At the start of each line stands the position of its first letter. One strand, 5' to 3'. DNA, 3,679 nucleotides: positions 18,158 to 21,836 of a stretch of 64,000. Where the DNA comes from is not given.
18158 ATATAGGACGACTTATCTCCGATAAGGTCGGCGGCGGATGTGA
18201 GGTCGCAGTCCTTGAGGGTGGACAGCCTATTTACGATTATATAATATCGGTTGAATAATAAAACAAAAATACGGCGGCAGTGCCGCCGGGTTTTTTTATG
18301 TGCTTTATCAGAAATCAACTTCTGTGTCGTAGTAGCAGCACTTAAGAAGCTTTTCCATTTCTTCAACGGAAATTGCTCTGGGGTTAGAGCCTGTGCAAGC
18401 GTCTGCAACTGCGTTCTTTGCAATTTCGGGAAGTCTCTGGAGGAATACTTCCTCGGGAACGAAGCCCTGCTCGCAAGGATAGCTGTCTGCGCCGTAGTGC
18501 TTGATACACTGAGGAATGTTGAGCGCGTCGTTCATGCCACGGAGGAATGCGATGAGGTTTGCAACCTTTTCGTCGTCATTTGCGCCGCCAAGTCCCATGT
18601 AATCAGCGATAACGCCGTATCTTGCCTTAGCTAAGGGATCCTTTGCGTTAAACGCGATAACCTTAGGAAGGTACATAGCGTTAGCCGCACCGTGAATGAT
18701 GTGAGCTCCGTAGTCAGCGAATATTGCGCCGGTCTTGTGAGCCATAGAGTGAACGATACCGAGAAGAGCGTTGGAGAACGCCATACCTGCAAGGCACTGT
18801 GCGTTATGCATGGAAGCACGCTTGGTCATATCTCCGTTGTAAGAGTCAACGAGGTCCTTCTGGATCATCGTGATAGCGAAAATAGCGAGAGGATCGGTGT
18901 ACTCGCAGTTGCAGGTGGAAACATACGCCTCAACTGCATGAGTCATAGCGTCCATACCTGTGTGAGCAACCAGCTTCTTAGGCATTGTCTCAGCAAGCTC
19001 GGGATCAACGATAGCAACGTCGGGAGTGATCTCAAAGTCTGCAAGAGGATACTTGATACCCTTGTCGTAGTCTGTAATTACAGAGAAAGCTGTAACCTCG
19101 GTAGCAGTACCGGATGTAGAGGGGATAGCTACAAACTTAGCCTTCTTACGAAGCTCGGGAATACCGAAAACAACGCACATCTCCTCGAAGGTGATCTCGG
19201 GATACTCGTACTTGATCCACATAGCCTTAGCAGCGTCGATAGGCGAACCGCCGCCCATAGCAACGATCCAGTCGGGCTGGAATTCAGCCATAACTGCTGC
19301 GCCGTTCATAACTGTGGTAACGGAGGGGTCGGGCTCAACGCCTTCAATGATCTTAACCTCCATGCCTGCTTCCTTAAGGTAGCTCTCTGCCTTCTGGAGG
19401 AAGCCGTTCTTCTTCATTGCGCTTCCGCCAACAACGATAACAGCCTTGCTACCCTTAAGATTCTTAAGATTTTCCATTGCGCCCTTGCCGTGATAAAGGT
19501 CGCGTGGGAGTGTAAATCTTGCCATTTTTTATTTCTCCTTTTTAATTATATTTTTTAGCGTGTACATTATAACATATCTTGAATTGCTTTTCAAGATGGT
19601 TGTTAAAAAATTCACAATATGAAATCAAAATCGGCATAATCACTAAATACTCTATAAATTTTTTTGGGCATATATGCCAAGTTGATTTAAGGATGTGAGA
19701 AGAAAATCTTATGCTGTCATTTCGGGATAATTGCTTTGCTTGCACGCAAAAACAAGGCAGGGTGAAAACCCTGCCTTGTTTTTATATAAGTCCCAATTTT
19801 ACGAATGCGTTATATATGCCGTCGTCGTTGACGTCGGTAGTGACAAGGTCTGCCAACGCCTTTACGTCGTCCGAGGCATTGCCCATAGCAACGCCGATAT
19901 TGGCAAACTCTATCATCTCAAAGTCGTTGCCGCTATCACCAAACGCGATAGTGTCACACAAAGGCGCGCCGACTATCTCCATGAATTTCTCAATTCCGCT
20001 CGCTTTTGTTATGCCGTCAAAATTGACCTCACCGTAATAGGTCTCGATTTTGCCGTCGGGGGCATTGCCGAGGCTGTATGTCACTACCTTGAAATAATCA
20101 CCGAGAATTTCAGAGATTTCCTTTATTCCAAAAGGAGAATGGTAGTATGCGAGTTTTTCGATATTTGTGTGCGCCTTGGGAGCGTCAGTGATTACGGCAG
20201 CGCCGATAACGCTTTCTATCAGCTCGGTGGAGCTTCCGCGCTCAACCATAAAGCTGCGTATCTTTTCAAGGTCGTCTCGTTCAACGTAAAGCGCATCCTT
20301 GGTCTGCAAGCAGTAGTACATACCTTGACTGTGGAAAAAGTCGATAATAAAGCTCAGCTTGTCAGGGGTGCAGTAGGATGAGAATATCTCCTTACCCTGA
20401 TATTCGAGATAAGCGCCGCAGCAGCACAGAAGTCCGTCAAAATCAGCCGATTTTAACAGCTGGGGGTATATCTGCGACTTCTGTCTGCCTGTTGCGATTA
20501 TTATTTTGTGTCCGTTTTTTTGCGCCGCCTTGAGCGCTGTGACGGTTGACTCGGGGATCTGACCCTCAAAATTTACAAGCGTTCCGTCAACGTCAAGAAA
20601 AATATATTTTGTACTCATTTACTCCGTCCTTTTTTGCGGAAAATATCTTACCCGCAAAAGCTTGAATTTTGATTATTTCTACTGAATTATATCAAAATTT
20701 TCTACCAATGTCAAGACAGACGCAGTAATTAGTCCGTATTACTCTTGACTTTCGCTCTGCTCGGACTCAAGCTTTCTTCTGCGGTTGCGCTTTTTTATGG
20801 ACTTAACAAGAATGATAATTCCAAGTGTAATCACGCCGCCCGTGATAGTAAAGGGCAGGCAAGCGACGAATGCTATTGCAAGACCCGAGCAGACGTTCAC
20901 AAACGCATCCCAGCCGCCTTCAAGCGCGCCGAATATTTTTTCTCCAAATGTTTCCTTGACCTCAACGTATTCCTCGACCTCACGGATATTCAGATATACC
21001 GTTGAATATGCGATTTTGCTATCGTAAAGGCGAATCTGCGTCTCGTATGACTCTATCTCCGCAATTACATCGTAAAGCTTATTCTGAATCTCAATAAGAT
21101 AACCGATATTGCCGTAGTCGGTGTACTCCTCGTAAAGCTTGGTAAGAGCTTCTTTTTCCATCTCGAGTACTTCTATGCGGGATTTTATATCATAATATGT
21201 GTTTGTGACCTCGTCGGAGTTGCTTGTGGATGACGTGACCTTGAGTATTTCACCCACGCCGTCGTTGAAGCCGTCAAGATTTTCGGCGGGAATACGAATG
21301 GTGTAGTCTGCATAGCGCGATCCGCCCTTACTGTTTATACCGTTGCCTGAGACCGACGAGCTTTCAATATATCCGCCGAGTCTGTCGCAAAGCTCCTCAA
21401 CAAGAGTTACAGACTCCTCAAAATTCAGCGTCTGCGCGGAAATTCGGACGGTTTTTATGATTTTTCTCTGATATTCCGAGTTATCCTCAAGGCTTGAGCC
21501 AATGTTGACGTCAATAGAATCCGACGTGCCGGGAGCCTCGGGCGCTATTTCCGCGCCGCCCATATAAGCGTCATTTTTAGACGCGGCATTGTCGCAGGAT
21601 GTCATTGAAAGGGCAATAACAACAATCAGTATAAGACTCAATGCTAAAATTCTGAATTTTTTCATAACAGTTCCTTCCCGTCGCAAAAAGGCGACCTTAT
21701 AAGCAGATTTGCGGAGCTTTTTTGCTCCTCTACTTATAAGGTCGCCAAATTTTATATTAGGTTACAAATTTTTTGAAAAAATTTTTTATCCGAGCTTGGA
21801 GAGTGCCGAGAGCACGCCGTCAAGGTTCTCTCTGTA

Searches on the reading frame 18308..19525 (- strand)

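Call 52: search_protein_families(library=pfam, proteins=[window:18308-19525:-], max_evalue=0.00001)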
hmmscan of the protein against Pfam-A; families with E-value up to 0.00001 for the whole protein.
window:18308-19525:- (405 aa): 3 families
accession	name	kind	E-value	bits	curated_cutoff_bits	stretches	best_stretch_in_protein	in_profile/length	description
PF25137.1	ADH_Fe_C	-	8e-48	163.1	27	1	187-396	2-192/194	Fe-containing alcohol dehydrogenase family, C-terminal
PF00465.25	Fe-ADH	-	2.7e-46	157.7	31.3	1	7-175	1-168/168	Iron-containing alcohol dehydrogenase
PF13685.12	Fe-ADH_2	-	1.3e-08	35.5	28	1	20-108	14-99/149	Iron-containing alcohol dehydrogenase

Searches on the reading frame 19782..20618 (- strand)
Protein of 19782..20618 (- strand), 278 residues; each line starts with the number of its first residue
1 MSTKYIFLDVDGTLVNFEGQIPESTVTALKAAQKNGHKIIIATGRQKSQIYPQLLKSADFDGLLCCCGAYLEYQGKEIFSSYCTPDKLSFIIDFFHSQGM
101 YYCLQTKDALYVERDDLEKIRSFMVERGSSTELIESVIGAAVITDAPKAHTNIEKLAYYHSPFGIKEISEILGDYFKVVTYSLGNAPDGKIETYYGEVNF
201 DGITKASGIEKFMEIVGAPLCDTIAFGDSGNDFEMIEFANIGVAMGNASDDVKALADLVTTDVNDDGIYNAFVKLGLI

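Call 52: search_protein_families(library=pfam, proteins=[window:19782-20618:-], max_evalue=0.00001)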
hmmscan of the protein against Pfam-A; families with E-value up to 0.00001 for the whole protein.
window:19782-20618:- (278 aa): 3 families
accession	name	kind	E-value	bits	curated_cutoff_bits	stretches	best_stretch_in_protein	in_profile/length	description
PF08282.18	Hydrolase_3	-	8.6e-52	176.8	20.9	1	6-271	1-254/255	haloacid dehalogenase-like hydrolase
PF00702.32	Hydrolase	-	1.1e-07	32.9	26.4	0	174-238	139-189/191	haloacid dehalogenase-like hydrolase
PF05116.19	S6PP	-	2.3e-07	31.1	20.3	0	214-263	175-222/247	Sucrose-6F-phosphate phosphohydrolase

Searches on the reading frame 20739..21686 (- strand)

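Call 52: search_protein_families(library=pfam, proteins=[window:20739-21686:-], max_evalue=0.00001)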
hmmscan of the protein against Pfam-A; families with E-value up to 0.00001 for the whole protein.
window:20739-21686:- (315 aa): 1 family
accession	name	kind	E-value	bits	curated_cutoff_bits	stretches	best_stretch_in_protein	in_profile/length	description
PF14257.11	DUF4349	-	6.5e-54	182.9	27.7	1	74-290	1-211/213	Domain of unknown function (DUF4349)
